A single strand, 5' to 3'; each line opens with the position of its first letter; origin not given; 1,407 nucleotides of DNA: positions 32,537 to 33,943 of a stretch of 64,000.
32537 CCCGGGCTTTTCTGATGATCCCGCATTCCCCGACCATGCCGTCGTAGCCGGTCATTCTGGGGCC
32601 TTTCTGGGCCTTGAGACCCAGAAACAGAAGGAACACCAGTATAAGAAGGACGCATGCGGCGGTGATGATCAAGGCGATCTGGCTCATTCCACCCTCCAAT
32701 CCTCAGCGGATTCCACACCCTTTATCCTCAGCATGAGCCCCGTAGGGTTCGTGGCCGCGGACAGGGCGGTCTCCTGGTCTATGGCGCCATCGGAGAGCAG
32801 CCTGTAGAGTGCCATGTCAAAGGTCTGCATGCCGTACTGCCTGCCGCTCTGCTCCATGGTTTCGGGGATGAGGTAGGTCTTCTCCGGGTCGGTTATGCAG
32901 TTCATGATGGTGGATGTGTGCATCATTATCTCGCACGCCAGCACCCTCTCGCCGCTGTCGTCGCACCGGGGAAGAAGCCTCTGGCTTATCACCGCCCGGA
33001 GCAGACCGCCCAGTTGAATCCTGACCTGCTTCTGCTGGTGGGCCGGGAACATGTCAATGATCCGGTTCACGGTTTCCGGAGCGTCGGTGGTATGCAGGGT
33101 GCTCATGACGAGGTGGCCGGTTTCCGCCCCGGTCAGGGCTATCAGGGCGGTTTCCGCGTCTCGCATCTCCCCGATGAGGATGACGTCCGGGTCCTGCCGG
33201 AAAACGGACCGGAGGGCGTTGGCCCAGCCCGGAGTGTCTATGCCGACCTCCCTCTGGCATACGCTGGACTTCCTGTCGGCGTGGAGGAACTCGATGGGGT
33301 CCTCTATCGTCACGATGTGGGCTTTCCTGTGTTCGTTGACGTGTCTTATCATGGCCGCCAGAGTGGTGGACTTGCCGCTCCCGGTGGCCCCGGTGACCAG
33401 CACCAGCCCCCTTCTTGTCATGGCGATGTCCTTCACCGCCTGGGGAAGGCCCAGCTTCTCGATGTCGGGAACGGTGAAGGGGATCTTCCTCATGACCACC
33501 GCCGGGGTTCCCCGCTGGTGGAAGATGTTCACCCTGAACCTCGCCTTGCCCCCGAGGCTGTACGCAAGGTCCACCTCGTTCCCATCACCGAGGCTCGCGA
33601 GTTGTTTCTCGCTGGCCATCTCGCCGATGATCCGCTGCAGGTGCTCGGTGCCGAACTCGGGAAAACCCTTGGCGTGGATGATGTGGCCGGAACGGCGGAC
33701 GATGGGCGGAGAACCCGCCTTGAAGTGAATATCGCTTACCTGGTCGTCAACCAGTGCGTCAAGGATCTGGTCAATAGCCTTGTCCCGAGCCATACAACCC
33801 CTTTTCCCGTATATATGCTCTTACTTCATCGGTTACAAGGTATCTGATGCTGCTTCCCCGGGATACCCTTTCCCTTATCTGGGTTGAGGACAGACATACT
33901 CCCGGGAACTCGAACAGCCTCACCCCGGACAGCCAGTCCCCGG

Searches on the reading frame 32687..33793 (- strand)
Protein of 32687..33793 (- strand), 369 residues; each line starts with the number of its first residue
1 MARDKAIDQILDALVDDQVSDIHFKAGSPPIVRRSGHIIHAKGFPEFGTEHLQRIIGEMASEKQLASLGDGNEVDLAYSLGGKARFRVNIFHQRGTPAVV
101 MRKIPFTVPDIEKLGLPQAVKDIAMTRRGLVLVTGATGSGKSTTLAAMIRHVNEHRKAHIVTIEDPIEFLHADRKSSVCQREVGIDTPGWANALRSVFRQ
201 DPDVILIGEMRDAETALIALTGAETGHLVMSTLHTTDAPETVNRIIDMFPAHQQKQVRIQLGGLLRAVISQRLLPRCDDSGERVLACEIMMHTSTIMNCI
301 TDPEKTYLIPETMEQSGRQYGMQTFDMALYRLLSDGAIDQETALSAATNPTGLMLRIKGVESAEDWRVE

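Call 12: find_encoding_contigs(protein=window:32687-33793:-, flank=10000, max_places=1)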
Protein window:32687-33793:- (369 aa): 24 contigs read that carry it; 1 place shown.
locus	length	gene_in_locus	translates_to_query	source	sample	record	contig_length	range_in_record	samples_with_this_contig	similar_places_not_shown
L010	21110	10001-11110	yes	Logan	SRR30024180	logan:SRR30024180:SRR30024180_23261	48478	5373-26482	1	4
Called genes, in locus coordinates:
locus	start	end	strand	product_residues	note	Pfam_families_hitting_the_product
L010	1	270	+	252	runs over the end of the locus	PF08501:Shikimate_dh_N, PF18317:SDH_C (weak)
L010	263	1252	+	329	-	PF04055:Radical_SAM, PF06968:BATS (weak)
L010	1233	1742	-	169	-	PF01202:SKI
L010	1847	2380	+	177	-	PF00216:Bac_DNA_binding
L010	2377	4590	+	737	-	PF17854:FtsK_alpha, PF01580:FtsK_SpoIIIE, PF09397:FtsK_gamma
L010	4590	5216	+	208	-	-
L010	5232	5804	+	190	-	PF03548:LolA (weak)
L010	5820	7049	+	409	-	PF00919:UPF0004, PF04055:Radical_SAM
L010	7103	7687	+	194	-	-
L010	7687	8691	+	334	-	PF07719:TPR_2 (faint)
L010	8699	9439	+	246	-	PF13525:YfiO, PF07719:TPR_2 (faint), PF13174:TPR_6 (faint), PF13428:TPR_14 (faint), PF13181:TPR_8 (faint)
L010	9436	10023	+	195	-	PF01467:CTP_transf_like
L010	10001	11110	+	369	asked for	PF00437:T2SSE, PF13191:AAA_16 (weak), PF13555:AAA_29 (faint)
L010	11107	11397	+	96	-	PF01957:NfeD (weak)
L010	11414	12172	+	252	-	PF01145:Band_7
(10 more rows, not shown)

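Call 75: search_protein_families(library=ncbifam, proteins=[window:32687-33793:-], max_evalue=0.001)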
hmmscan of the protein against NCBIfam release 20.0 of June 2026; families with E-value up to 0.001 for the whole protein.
window:32687-33793:- (369 aa): 17 families
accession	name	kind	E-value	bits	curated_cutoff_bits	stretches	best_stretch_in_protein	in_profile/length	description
TIGR01420.1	pilT_fam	subfamily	8.4e-132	439.6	319.1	1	7-350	2-341/343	PilT/PilU family type 4a pilus ATPase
TIGR02525.1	plasmid_TraJ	equivalog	2.4e-47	161.7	368.3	1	16-343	21-363/372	plasmid transfer ATPase TraJ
TIGR02533.1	type_II_gspE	equivalog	1.7e-41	142.4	630.25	1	98-274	207-379/486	type II secretion system ATPase GspE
TIGR02524.1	dot_icm_DotB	equivalog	6.9e-41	140.6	463.3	1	6-302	5-311/358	Dot/Icm type IV secretion system ATPase DotB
TIGR02538.1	type_IV_pilB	equivalog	8.6e-40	136.9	675.65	1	7-249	185-433/564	type IV-A pilus assembly ATPase PilB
NF041000.1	ATPase_ComGA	equivalog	2.9e-38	131.4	300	1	84-275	80-266/267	competence type IV pilus ATPase ComGA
NF007755.0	PRK10436.1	equivalog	6.6e-38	130.6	617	1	7-276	89-357/465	type II secretion system protein GspE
NF053534.1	T4PilAsmATPsTfpB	equivalog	6.4e-37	127.2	850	1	112-279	316-481/584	type IV pilus assembly ATPase TfpB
NF058587.1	archaellum_moto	equivalog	1.9e-17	63.2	550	1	128-245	275-393/527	archaellum flagellar ATPase motor FlaI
TIGR02782.1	TrbB_P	equivalog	3e-14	53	304.55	1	5-256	9-263/303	P-type conjugative transfer ATPase TrbB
TIGR02788.1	VirB11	equivalog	3.3e-14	52.6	249.95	1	123-253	139-270/308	P-type DNA transfer ATPase VirB11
TIGR03819.1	heli_sec_ATPase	hypoth_equivalog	2.7e-12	46.6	373.15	1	124-245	174-297/340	TadA family conjugal transfer-associated ATPase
NF010469.0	PRK13894.1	subfamily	4.6e-12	45.9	508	1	120-257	142-276/320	conjugal transfer ATPase TrbB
NF010407.0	PRK13833.1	subfamily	5.5e-12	45.7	499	1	123-270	139-284/323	conjugal transfer protein TrbB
NF010425.0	PRK13851.1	equivalog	4.3e-08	32.4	461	1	124-246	158-281/344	type IV secretion system protein VirB11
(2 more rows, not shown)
